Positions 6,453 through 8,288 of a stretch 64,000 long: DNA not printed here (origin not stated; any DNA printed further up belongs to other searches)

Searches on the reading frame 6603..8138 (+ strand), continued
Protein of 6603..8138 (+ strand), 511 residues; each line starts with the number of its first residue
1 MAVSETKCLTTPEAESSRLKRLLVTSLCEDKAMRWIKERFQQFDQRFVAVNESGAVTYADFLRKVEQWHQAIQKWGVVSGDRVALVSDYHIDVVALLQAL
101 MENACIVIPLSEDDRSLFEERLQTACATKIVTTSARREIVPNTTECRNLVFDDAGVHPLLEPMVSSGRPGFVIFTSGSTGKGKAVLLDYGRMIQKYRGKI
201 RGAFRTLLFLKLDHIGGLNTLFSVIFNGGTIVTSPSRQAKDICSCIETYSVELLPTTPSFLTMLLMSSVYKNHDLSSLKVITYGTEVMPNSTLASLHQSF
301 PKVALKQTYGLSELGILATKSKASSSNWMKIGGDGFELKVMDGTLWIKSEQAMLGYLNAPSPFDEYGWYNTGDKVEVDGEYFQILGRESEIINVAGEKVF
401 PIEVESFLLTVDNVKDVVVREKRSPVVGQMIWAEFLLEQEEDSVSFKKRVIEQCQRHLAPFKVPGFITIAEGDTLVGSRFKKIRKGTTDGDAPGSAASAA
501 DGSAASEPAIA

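Call 18: find_encoding_contigs(protein=P0001, flank=10000, max_places=4)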
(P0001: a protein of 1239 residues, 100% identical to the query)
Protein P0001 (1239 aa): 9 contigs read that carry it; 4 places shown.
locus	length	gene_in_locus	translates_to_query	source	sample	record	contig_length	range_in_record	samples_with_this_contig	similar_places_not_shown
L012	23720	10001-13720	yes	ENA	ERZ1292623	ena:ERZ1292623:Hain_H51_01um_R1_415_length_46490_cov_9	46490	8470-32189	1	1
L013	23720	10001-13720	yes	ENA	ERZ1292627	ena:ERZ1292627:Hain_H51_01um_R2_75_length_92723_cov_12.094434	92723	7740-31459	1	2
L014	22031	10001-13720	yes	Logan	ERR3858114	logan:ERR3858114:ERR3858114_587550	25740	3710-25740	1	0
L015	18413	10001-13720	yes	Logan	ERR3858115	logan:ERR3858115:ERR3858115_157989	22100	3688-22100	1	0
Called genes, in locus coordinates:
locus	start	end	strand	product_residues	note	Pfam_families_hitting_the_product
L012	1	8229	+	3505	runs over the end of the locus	PF09924:LPG_synthase_C, PF01212:Beta_elim_lyase, PF00109:ketoacyl-synt, PF02801:Ketoacyl-synt_C, PF16197:KAsynt_C_assoc, PF22336:RhiE-like_linker, PF22621:CurL-like_PKS_C, PF21089:PKS_DH_N, +14 more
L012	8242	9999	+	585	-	PF00202:Aminotran_3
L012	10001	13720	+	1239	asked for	PF00550:PP-binding, PF00109:ketoacyl-synt, PF02801:Ketoacyl-synt_C, PF16197:KAsynt_C_assoc, PF22336:RhiE-like_linker, PF22621:CurL-like_PKS_C, PF00550:PP-binding (weak), PF00975:Thioesterase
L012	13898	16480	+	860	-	PF03176:MMPL, PF02355:SecD_SecF_C (faint), PF02460:Patched, PF12349:Sterol-sensing, PF03176:MMPL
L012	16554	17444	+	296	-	PF07044:DUF1329 (faint), PF17131:TP_0789-like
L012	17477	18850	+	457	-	-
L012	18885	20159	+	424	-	PF00732:GMC_oxred_N, PF01266:DAO (faint), PF13450:NAD_binding_8 (faint)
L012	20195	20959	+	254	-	-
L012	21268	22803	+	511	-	PF00501:AMP-binding, PF13193:AMP-binding_C (weak)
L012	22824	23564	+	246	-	PF00106:adh_short, PF08659:KR, PF23441:SDR, PF01370:Epimerase (weak), PF13561:adh_short_C2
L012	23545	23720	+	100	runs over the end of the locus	PF00550:PP-binding (weak)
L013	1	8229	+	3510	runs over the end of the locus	PF09924:LPG_synthase_C, PF01212:Beta_elim_lyase, PF00109:ketoacyl-synt, PF02801:Ketoacyl-synt_C, PF16197:KAsynt_C_assoc, PF22336:RhiE-like_linker, PF22621:CurL-like_PKS_C, PF21089:PKS_DH_N, +14 more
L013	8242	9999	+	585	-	PF00202:Aminotran_3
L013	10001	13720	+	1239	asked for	PF00550:PP-binding, PF00109:ketoacyl-synt, PF02801:Ketoacyl-synt_C, PF16197:KAsynt_C_assoc, PF22336:RhiE-like_linker, PF22621:CurL-like_PKS_C, PF00550:PP-binding (weak), PF00975:Thioesterase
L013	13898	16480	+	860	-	PF03176:MMPL, PF02355:SecD_SecF_C (faint), PF02460:Patched, PF12349:Sterol-sensing, PF03176:MMPL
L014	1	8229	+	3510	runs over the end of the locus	PF09924:LPG_synthase_C, PF01212:Beta_elim_lyase, PF00109:ketoacyl-synt, PF02801:Ketoacyl-synt_C, PF16197:KAsynt_C_assoc, PF22336:RhiE-like_linker, PF22621:CurL-like_PKS_C, PF21089:PKS_DH_N, +14 more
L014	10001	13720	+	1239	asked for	PF00550:PP-binding, PF00109:ketoacyl-synt, PF02801:Ketoacyl-synt_C, PF16197:KAsynt_C_assoc, PF22336:RhiE-like_linker, PF22621:CurL-like_PKS_C, PF00550:PP-binding (weak), PF00975:Thioesterase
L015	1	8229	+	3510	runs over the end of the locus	PF09924:LPG_synthase_C, PF01212:Beta_elim_lyase, PF00109:ketoacyl-synt, PF02801:Ketoacyl-synt_C, PF16197:KAsynt_C_assoc, PF22336:RhiE-like_linker, PF22621:CurL-like_PKS_C, PF21089:PKS_DH_N, +14 more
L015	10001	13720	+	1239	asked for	PF00550:PP-binding, PF00109:ketoacyl-synt, PF02801:Ketoacyl-synt_C, PF16197:KAsynt_C_assoc, PF22336:RhiE-like_linker, PF22621:CurL-like_PKS_C, PF00550:PP-binding (weak), PF00975:Thioesterase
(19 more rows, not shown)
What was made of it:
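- On Leinamycin-type DUF-SH didomain, for PKS-A: The precomputed Pfam hits of PKS-A start with PF09924 and PF01212 (call 18).
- Its precomputed Pfam hits start with LPG_synthase_C and Beta_elim_lyase (call 18). An aminotransferase gene separates PKS-A from PKS4 (call 18).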

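Call 22: find_homologous_proteins(query=L012:1-2100:+, max_evalue=1e-30)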
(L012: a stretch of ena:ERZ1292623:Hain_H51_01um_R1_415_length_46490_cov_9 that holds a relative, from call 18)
Query L012:1-2100:+ (700 aa): 3598 proteins with E <= 1e-30 among 8000 candidates; the best 120 are listed.
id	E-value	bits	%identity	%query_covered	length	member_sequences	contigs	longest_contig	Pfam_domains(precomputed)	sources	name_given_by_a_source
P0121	0.0e+0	1019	65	100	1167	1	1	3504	PF22336.3,PF00109.33,PF22621.3,PF00108.30,PF01212.28,PF02801.29,PF16197.12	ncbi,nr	ncbi:MAG: hypothetical protein J2P31_03025, partial [Blastocatellia bacterium]|nr:hypothetical prote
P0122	0.0e+0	1014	65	100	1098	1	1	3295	PF22336.3,PF00109.33,PF21089.4,PF22621.3,PF00108.30,PF01212.28,PF02801.29,PF16197.12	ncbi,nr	ncbi:MAG TPA: beta-ketoacyl synthase N-terminal-like domain-containing protein, partial [Thermoanaer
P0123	1.2e-293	994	62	98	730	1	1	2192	PF22336.3,PF00109.33,PF22621.3,PF00108.30,PF02801.29,PF16197.12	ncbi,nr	ncbi:MAG TPA: beta-ketoacyl synthase N-terminal-like domain-containing protein, partial [Candidatus 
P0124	3.9e-268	910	58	99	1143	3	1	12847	PF22336.3,PF00109.33,PF22621.3,PF00550.32,PF01212.28,PF02801.29,PF16197.12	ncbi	ncbi:MAG: beta-ketoacyl synthase N-terminal-like domain-containing protein [Terracidiphilus sp.]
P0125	5.8e-257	873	63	87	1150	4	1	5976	PF00109.33,PF01212.28,PF09924.16,PF02801.29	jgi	jgi:polyketide synthase PksN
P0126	4.2e-239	814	59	91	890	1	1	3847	PF00109.33,PF00108.30,PF01212.28,PF02801.29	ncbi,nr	ncbi:MAG TPA: beta-ketoacyl synthase N-terminal-like domain-containing protein, partial [Xanthomonad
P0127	9.7e-239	813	63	84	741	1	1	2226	PF00109.33,PF00108.30,PF01212.28,PF02801.29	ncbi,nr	ncbi:MAG TPA: beta-ketoacyl synthase N-terminal-like domain-containing protein, partial [Fibrobacter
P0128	1.3e-237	809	46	61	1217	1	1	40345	PF22336.3,PF00109.33,PF22621.3,PF00550.32,PF00108.30,PF02801.29,PF16197.12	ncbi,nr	ncbi:MAG TPA: beta-ketoacyl synthase N-terminal-like domain-containing protein, partial [Blastocatel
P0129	8.8e-235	800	74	67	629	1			PF22336.3,PF00109.33,PF22621.3,PF00108.30,PF02801.29,PF16197.12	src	-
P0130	9.1e-230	783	71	68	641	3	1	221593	PF22336.3,PF00109.33,PF22621.3,PF00108.30,PF02801.29,PF16197.12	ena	-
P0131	1.3e-228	779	70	68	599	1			PF22336.3,PF00109.33,PF22621.3,PF00108.30,PF02801.29,PF16197.12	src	-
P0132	5.4e-226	771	47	60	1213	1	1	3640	PF22336.3,PF00109.33,PF22621.3,PF00550.32,PF00108.30,PF02801.29,PF23297.2,PF16197.12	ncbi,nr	ncbi:MAG: hypothetical protein K0Q87_4852, partial [Neobacillus sp.]|nr:hypothetical protein [Neobac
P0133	2.8e-221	755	49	66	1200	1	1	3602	PF22336.3,PF00109.33,PF22621.3,PF00550.32,PF00108.30,PF02801.29,PF16197.12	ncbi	ncbi:MAG: beta-ketoacyl synthase N-terminal-like domain-containing protein, partial [Stackebrandtia 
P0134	1.6e-218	746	42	68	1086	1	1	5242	PF00109.33,PF00550.32,PF00108.30,PF02801.29,PF16197.12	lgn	-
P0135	4.1e-218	745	45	61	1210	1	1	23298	PF00109.33,PF00550.32,PF00108.30,PF02801.29,PF23297.2,PF16197.12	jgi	jgi:acyl transferase domain-containing protein/acyl carrier protein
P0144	2.0e-194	666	45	67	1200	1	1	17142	PF22336.3,PF00109.33,PF22621.3,PF00550.32,PF00108.30,PF02801.29,PF16197.12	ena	-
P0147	4.5e-188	645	51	85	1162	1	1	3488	PF00109.33,PF00108.30,PF01212.28,PF09924.16,PF02801.29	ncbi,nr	ncbi:MAG TPA: DUF2156 domain-containing protein, partial [Oceanospirillales bacterium]|nr:DUF2156 do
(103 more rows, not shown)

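Call 24: search_protein_families(library=pfam, proteins=[P0125, P0147, P0124, L012:1-690:+, L012:12776-13717:+], max_evalue=0.01)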
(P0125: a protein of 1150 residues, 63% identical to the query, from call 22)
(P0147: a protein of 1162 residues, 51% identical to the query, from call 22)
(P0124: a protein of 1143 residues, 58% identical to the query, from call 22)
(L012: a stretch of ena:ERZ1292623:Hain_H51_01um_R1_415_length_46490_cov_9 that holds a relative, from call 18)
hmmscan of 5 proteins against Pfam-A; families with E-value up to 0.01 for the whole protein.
P0125 (1150 aa): 5 families
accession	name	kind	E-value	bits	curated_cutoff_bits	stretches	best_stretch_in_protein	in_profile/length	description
PF00109.32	ketoacyl-synt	-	7.8e-77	258.7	20.8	1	743-986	2-251/252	Beta-ketoacyl synthase, N-terminal domain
PF02801.28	Ketoacyl-synt_C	-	2.2e-37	128.1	20.8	1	995-1111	1-117/119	Beta-ketoacyl synthase, C-terminal domain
PF01212.27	Beta_elim_lyase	-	7.4e-30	104.7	27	1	309-558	37-236/288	Beta-eliminating lyase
PF09924.15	LPG_synthase_C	-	7.3e-11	42.1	27.5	1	1-185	116-297/298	Phosphatidylglycerol lysyltransferase, C-terminal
PF00108.29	Thiolase_N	-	4.6e-05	23.4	26.4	1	900-936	76-112/260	Thiolase, N-terminal domain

P0147 (1162 aa): 5 families
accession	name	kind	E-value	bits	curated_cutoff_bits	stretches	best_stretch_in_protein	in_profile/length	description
PF00109.32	ketoacyl-synt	-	8.5e-79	265.1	20.8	1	799-1039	3-251/252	Beta-ketoacyl synthase, N-terminal domain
PF02801.28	Ketoacyl-synt_C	-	5.6e-38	130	20.8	1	1048-1162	1-115/119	Beta-ketoacyl synthase, C-terminal domain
PF01212.27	Beta_elim_lyase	-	2.3e-29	103.1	27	1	381-673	31-239/288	Beta-eliminating lyase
PF09924.15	LPG_synthase_C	-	8.8e-17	61.5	27.5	1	10-268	39-297/298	Phosphatidylglycerol lysyltransferase, C-terminal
PF00108.29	Thiolase_N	-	7.5e-06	25.9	26.4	1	952-989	75-112/260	Thiolase, N-terminal domain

P0124 (1143 aa): 8 families
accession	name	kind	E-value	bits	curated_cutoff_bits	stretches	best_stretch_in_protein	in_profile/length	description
PF00109.32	ketoacyl-synt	-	1.5e-75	254.5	20.8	1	370-612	3-251/252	Beta-ketoacyl synthase, N-terminal domain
PF02801.28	Ketoacyl-synt_C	-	2e-37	128.3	20.8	1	621-738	1-118/119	Beta-ketoacyl synthase, C-terminal domain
PF01212.27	Beta_elim_lyase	-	6.6e-21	75.3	27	1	23-198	100-230/288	Beta-eliminating lyase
PF22336.2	RhiE-like_linker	-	2.4e-19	69.5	27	1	814-876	2-64/67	RhiE-like, KS-MAT linker domain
PF22621.2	CurL-like_PKS_C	-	5.7e-19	68.3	27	1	813-872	4-64/64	CurL-like, PKS C-terminal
PF16197.11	KAsynt_C_assoc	-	1.1e-12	48.7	33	1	741-857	1-107/111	Ketoacyl-synthetase C-terminal extension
PF00550.31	PP-binding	-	6.1e-09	36.5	20.8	1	1018-1082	3-67/67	Phosphopantetheine attachment site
PF00108.29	Thiolase_N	-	9e-05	22.4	26.4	1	527-562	77-112/260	Thiolase, N-terminal domain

L012:1-690:+ (230 aa): 0 families

L012:12776-13717:+ (314 aa): 1 family
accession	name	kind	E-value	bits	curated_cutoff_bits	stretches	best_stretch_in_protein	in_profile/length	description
PF00975.26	Thioesterase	-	7.2e-27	95.5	26.4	1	51-296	2-224/226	Thioesterase domain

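Call 47: search_protein_families(library=ncbifam, proteins=[L012:8242-9999:+, L012:17477-18850:+, L012:20195-20959:+], max_evalue=0.001)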
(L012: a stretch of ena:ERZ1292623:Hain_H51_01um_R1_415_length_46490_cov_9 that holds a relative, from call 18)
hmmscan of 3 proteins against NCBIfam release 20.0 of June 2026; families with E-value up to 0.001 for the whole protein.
L012:8242-9999:+ (585 aa): 69 families (the best 25 are shown)
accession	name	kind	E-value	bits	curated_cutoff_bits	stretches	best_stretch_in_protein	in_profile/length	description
NF000818.0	PRK00062.1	subfamily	3.9e-64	216.9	398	1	126-473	36-364/429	glutamate-1-semialdehyde 2,1-aminomutase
TIGR00713.1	hemL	equivalog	5.5e-62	209.8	527.3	1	128-373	34-284/423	glutamate-1-semialdehyde 2,1-aminomutase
NF009055.0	PRK12389.1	equivalog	5.4e-50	170.3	637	1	127-415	38-319/431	glutamate-1-semialdehyde 2,1-aminomutase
NF041362.1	GntE_guanitoxin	equivalog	6.8e-48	163.3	525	1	126-471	36-370/426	guanitoxin biosynthesis PLP-dependent transaminase GntE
NF005453.0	PRK07046.1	subfamily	5.1e-41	140.7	425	1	78-363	13-296/453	transaminase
NF004856.0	PRK06209.1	equivalog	1.1e-39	136.2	486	1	129-413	45-315/450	glutamate-1-semialdehyde 2,1-aminomutase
TIGR00707.1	argD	subfamily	1.7e-36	125.9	410.05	1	123-374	8-261/381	acetylornithine/succinylornithine family transaminase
NF001864.0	PRK00615.1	equivalog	6.5e-35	120.5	706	1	130-373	41-290/433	glutamate-1-semialdehyde aminotransferase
NF005993.0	PRK08117.1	subfamily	3.8e-33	114.7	574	1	115-376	16-300/433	aspartate aminotransferase family protein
NF045491.1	LysJ_Sulfobales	equivalog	5.6e-33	114.4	700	1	126-401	12-285/386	[LysW]-aminoadipate semialdehyde/glutamate semialdehyde transaminase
NF002797.0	PRK02936.1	equivalog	3.1e-31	108.5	496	1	123-379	10-263/385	acetylornithine transaminase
NF004426.0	PRK05769.1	equivalog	1.1e-30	106.9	552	2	109-245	22-163/441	acetyl ornithine aminotransferase family protein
NF002874.0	PRK03244.1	equivalog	2.6e-30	105.5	457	1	126-379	27-279/399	acetylornithine transaminase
NF002325.0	PRK01278.1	subfamily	1.9e-29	102.5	372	1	123-363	12-255/395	acetylornithine transaminase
TIGR00700.1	GABAtrnsam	equivalog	2.4e-29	102.2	506.65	1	125-376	16-290/420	4-aminobutyrate--2-oxoglutarate transaminase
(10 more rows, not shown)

L012:17477-18850:+ (457 aa): 0 families

L012:20195-20959:+ (254 aa): 0 families

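Call 50: list_cluster_members(proteins=[P0001, P0241])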
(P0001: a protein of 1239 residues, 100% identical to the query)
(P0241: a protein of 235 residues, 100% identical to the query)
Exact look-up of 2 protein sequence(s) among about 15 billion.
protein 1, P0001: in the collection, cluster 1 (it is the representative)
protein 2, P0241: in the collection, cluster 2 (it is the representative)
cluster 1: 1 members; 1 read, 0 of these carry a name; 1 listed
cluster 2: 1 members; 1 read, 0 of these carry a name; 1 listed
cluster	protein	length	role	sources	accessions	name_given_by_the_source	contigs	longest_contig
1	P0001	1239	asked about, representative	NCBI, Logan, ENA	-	-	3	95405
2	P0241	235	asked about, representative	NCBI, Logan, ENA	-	-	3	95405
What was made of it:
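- Tried and rejected: list_cluster_members gave no organism name or accession (call 50).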

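Call 53: find_encoding_contigs(protein=P0028, flank=10000, max_places=2)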
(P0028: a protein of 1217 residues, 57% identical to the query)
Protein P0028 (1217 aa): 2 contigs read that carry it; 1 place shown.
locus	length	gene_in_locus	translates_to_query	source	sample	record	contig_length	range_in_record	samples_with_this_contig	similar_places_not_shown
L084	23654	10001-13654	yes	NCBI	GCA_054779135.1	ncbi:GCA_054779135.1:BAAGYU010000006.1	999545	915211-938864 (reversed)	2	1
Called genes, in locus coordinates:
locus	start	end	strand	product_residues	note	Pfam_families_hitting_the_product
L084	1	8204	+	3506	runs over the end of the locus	PF09924:LPG_synthase_C, PF01212:Beta_elim_lyase, PF00109:ketoacyl-synt, PF02801:Ketoacyl-synt_C, PF16197:KAsynt_C_assoc, PF22336:RhiE-like_linker, PF22621:CurL-like_PKS_C, PF21089:PKS_DH_N, +14 more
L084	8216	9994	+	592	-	PF00202:Aminotran_3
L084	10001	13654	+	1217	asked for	PF00550:PP-binding, PF00109:ketoacyl-synt, PF02801:Ketoacyl-synt_C, PF16197:KAsynt_C_assoc (weak), PF22336:RhiE-like_linker, PF22621:CurL-like_PKS_C, PF00550:PP-binding, PF00975:Thioesterase, +1 more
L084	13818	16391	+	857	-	PF03176:MMPL, PF02355:SecD_SecF_C (faint), PF02460:Patched, PF12349:Sterol-sensing, PF03176:MMPL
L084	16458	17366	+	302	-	PF17131:TP_0789-like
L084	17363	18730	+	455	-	PF06980:DUF1302 (weak)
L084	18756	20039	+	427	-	PF00890:FAD_binding_2 (faint), PF01266:DAO (faint), PF13450:NAD_binding_8 (weak), PF00732:GMC_oxred_N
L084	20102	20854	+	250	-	-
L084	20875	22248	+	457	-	PF00501:AMP-binding, PF13193:AMP-binding_C (weak)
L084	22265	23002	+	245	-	PF00106:adh_short, PF08659:KR, PF23441:SDR, PF01370:Epimerase (weak), PF13561:adh_short_C2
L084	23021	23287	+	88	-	PF00550:PP-binding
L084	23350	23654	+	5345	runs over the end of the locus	PF00109:ketoacyl-synt, PF02801:Ketoacyl-synt_C, PF16197:KAsynt_C_assoc, PF22336:RhiE-like_linker, PF22621:CurL-like_PKS_C, PF21089:PKS_DH_N, PF14765:PS-DH, PF08659:KR, +30 more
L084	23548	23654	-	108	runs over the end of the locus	-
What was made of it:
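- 6603..8138 (+): AMP-dependent ligase, the presumed starter-unit activating enzyme. The position before SDR-ACP-PKS1 is conserved in Bordetella tumulicola (call 53).
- Cultured Bordetella tumulicola has the same order: PKS-A, AmT, PKS4-TE, MMPL, LolA-like, GMC oxidoreductase, AMP-ligase, SDR, ACP, PKS1 (call 53).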

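Call 60: search_solved_structures(query=L012:12776-13717:+, max_evalue=0.001)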
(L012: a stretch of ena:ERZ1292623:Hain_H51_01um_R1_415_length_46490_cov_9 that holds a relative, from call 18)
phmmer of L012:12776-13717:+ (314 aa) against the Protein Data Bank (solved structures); distinct sequences matched with E-value up to 0.001: 34.
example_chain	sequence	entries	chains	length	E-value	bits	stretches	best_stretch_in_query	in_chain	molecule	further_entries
4zxh_A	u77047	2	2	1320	2.8e-17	66.3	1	35-296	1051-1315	ABBFA_003403 | Tyrocidine synthetase 3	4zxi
7crn_A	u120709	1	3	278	9.4e-16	61.2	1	33-150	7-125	Non-ribosomal peptide synthetase 4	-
7dxo_A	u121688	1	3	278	2.5e-15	59.9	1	33-150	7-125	Non-ribosomal peptide synthetase 4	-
9f7b_A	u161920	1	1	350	1.8e-14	57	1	34-240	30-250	3-hydroxyacyl-[acyl-carrier-protein] dehydratase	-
7r0x_A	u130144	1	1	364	9.5e-11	44.8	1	53-151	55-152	Polyketide synthase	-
5v3w_A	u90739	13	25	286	1.9e-10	43.8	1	43-297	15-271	Polyketide synthase Pks13 (Termination polyketide synthase) | Polyketide synthase Pks13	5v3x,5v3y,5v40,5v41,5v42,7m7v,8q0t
7vjt_A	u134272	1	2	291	2e-10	43.7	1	43-297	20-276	Polyketide synthase Pks13 (Termination polyketide synthase)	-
8tqv_A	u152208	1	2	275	2.1e-10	43.7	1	43-297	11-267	Polyketide synthase Pks13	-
5v3z_A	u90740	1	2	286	3e-10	43.2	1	43-297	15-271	Polyketide synthase Pks13 (Termination polyketide synthase)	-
6ecb_A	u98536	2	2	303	1.3e-09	41.1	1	33-295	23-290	Vlm2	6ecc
6ecd_A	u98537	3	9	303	3.4e-09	39.7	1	33-295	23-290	Vlm2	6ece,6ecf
3tej_A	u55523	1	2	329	4.9e-09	39.2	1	42-155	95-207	Enterobactin synthase component F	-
2roq_A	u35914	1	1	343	5.2e-09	39.1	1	42-155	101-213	Enterobactin synthetase component F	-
9f48_A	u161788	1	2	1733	7.6e-09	38.6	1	43-297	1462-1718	Polyketide synthase Pks13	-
2px6_A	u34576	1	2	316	9.1e-09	38.3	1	51-139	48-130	Thioesterase domain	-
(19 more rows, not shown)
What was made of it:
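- On Type I PKS/NRPS thioesterase domain (PF00975) as the chain-release domain: Its PDB relatives are TE domains (call 60).
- Its PDB hits are NRPS, PKS and FAS TE domains (call 60).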
